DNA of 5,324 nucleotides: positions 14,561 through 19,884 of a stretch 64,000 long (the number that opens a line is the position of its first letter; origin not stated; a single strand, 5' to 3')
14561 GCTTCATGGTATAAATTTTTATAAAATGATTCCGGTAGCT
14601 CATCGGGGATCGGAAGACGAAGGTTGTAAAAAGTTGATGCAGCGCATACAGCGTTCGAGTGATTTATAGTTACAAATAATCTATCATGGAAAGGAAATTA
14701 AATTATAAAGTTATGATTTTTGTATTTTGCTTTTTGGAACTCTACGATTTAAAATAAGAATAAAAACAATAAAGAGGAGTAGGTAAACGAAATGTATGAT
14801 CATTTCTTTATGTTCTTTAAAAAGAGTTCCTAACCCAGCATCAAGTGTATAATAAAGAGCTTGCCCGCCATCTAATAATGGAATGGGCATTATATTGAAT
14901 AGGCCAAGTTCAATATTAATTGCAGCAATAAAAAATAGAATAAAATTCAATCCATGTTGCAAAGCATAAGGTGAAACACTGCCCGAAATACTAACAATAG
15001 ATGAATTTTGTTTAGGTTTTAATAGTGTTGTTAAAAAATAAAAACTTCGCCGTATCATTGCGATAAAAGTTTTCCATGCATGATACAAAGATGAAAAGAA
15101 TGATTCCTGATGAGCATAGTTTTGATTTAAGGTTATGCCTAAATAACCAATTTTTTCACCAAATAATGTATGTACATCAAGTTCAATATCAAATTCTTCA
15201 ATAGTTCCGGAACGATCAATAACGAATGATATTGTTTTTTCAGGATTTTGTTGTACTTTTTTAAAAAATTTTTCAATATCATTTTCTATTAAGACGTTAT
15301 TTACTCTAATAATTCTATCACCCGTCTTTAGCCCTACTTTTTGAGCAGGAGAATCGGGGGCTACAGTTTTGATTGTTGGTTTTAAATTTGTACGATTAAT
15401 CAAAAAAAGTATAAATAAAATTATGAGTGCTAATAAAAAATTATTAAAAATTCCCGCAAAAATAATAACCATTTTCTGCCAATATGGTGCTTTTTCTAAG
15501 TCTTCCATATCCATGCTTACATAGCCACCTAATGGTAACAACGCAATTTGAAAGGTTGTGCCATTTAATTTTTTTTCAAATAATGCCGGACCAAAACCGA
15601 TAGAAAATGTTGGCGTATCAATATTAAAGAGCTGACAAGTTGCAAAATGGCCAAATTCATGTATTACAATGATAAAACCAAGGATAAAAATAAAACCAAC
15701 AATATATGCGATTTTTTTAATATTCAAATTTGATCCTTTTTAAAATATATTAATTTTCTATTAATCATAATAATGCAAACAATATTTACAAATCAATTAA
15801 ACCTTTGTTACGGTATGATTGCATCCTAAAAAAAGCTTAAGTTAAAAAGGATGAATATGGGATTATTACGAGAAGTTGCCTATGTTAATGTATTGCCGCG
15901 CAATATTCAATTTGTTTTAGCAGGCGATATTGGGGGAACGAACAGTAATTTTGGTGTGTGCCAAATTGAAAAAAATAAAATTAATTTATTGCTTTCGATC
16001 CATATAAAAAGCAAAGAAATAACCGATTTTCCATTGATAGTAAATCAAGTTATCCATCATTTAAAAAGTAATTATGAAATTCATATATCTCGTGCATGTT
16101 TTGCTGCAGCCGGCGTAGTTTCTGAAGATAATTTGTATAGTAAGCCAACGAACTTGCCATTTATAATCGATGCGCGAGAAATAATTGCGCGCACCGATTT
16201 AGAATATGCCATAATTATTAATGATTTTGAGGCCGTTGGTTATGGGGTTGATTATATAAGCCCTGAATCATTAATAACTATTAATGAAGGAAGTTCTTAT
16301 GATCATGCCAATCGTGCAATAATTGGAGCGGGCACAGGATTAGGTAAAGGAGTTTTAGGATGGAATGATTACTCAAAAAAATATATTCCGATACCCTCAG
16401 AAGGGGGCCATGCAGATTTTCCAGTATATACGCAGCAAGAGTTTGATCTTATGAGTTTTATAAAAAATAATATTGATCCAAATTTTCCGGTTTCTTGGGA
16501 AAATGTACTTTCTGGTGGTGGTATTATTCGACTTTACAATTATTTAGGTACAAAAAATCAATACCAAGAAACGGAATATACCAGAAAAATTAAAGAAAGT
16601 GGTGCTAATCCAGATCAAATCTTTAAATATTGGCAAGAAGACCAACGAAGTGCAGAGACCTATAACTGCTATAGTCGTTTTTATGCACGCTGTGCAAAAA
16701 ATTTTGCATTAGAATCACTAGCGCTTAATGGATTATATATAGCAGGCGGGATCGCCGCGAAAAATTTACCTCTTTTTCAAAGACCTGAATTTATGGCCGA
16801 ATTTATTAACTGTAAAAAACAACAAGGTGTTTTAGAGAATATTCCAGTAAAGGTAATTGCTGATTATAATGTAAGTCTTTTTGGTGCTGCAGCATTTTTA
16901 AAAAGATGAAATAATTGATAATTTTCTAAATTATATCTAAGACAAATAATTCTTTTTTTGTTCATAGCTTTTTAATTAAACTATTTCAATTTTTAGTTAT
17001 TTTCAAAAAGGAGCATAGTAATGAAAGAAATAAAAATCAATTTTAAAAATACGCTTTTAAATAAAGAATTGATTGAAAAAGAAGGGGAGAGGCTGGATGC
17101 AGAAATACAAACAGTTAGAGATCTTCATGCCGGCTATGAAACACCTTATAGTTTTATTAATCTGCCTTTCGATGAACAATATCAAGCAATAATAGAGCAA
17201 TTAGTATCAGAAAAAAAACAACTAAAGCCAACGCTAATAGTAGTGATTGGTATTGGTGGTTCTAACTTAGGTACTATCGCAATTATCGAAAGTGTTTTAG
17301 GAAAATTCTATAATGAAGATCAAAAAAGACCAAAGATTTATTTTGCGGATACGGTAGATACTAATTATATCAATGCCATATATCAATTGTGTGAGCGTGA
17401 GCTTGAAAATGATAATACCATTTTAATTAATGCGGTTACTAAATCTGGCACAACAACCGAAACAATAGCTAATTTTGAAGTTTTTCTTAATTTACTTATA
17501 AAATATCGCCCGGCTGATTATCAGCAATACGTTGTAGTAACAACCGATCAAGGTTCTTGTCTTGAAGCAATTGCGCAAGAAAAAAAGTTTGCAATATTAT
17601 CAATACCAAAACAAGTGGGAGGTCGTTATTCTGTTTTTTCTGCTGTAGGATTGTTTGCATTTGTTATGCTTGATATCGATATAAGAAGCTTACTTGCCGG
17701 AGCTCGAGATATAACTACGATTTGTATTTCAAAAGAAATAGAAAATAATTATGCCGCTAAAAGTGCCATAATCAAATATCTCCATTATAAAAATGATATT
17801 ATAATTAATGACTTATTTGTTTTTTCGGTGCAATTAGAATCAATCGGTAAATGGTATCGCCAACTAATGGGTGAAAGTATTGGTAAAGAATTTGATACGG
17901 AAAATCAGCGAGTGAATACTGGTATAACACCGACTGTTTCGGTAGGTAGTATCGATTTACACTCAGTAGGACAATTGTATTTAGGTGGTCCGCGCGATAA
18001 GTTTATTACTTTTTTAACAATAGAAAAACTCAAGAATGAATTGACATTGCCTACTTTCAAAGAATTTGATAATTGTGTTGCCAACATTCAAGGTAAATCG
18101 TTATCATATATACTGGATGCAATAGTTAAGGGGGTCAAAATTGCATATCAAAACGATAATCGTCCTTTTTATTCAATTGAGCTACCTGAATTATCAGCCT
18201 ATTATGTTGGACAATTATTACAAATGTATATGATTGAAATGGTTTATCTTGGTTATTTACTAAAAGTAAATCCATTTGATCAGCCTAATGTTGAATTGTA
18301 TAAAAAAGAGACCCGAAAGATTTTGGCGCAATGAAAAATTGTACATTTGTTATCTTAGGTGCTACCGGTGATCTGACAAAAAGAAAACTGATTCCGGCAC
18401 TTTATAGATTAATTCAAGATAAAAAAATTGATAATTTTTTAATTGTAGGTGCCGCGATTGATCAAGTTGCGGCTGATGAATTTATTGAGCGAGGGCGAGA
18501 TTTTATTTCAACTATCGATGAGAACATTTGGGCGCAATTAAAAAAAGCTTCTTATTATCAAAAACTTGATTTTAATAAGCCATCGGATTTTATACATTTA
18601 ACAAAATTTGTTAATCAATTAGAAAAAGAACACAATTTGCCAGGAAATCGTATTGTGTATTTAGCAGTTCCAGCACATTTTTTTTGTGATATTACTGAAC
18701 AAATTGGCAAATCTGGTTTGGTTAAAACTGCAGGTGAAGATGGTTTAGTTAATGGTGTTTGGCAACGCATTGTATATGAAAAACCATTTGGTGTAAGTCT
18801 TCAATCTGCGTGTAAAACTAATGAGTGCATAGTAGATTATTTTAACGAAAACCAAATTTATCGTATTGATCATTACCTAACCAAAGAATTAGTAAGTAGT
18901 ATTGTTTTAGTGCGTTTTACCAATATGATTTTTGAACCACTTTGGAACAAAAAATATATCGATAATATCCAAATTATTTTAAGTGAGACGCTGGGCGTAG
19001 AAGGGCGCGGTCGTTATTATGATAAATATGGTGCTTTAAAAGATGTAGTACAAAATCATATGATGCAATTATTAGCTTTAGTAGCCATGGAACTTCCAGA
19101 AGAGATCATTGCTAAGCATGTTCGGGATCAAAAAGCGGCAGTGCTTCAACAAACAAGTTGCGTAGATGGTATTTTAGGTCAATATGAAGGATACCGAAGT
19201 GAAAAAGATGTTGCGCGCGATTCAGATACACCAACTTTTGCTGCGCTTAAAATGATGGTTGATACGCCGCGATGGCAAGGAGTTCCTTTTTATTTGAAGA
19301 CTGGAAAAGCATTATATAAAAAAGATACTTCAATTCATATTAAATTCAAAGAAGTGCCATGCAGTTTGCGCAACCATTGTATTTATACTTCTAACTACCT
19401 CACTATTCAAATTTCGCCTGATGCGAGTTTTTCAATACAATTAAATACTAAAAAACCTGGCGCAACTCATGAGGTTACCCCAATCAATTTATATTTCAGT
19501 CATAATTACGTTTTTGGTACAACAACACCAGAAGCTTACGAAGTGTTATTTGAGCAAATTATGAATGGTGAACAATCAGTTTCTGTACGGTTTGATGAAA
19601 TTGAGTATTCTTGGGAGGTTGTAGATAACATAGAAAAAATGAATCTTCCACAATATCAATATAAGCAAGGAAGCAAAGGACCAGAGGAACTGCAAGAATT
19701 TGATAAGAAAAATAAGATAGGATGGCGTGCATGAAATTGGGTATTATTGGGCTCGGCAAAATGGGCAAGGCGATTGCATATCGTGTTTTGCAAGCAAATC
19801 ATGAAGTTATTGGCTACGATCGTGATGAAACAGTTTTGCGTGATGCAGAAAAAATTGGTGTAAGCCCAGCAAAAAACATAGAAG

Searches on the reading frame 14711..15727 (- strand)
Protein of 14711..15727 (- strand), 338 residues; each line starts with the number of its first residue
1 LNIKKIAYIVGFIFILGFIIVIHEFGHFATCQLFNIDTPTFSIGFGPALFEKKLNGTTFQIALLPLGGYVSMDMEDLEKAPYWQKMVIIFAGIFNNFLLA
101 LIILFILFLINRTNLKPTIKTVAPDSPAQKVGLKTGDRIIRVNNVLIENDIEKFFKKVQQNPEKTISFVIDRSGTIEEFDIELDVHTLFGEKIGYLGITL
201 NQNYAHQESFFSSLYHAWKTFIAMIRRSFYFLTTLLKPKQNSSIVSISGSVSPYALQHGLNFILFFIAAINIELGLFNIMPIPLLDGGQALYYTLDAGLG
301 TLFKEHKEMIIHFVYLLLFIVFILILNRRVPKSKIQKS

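Call 20: search_protein_families(library=pfam, proteins=[window:14711-15727:-], max_evalue=0.0001)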
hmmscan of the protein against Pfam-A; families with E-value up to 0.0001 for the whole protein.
window:14711-15727:- (338 aa): 4 families
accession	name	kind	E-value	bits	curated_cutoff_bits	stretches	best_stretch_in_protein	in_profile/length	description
PF02163.28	Peptidase_M50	-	2.1e-48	165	27.2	1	12-320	2-219/221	Peptidase family M50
PF17820.7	PDZ_6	-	8.9e-10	38.6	27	1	119-172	2-54/54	PDZ domain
PF13180.12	PDZ_2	-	7.5e-07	29.8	27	1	115-183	12-80/80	PDZ domain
PF00595.29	PDZ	-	2.3e-06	28.3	23.2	1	118-167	28-77/81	PDZ domain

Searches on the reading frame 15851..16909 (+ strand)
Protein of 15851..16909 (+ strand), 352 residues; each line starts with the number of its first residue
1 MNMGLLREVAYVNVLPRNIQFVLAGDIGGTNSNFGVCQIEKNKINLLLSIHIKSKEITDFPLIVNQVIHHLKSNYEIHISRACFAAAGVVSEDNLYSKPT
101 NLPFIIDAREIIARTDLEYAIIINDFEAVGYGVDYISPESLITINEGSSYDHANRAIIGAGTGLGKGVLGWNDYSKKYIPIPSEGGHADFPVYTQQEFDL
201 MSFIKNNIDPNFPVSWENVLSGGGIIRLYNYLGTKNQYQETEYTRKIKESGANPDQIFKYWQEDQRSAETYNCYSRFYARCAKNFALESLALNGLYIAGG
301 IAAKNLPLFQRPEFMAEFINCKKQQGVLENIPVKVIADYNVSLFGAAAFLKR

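Call 20: search_protein_families(library=pfam, proteins=[window:15851-16909:+], max_evalue=0.0001)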
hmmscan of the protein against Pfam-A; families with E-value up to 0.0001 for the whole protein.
window:15851-16909:+ (352 aa): 1 family
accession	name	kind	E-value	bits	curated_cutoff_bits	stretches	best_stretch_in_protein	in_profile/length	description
PF02685.22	Glucokinase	-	5.5e-75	252.7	22.1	1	23-351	1-312/314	Glucokinase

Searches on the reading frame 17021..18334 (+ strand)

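Call 20: search_protein_families(library=pfam, proteins=[window:17021-18334:+], max_evalue=0.0001)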
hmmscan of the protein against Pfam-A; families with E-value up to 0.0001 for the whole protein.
window:17021-18334:+ (437 aa): 1 family
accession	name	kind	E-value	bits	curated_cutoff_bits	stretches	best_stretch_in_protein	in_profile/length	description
PF00342.24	PGI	-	2.3e-30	106.1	22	1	72-435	98-466/486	Phosphoglucose isomerase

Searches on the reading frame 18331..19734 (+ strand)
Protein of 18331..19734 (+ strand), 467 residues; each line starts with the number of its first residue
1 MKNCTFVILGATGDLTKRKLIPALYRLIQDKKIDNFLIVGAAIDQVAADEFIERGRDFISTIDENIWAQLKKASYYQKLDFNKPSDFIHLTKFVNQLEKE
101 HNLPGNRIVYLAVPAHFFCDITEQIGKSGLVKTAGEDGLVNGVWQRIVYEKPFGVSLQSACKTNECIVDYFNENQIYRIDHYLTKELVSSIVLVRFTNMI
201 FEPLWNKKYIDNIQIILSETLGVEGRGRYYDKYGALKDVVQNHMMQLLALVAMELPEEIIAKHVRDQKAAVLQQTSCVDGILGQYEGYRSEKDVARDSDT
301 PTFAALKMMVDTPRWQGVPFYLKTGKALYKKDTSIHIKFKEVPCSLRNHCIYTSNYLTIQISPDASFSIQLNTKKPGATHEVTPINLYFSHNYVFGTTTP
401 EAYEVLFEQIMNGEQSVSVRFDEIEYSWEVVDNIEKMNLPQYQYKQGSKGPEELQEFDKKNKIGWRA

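Call 20: search_protein_families(library=pfam, proteins=[window:18331-19734:+], max_evalue=0.0001)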
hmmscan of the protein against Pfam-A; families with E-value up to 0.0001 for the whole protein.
window:18331-19734:+ (467 aa): 2 families
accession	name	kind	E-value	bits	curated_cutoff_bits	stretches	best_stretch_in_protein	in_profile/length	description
PF02781.21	G6PD_C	-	4e-92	308.9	27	1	193-466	2-296/296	Glucose-6-phosphate dehydrogenase, C-terminal domain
PF00479.28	G6PD_N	-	1.6e-47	163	22.1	1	7-188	1-181/183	Glucose-6-phosphate dehydrogenase, NAD binding domain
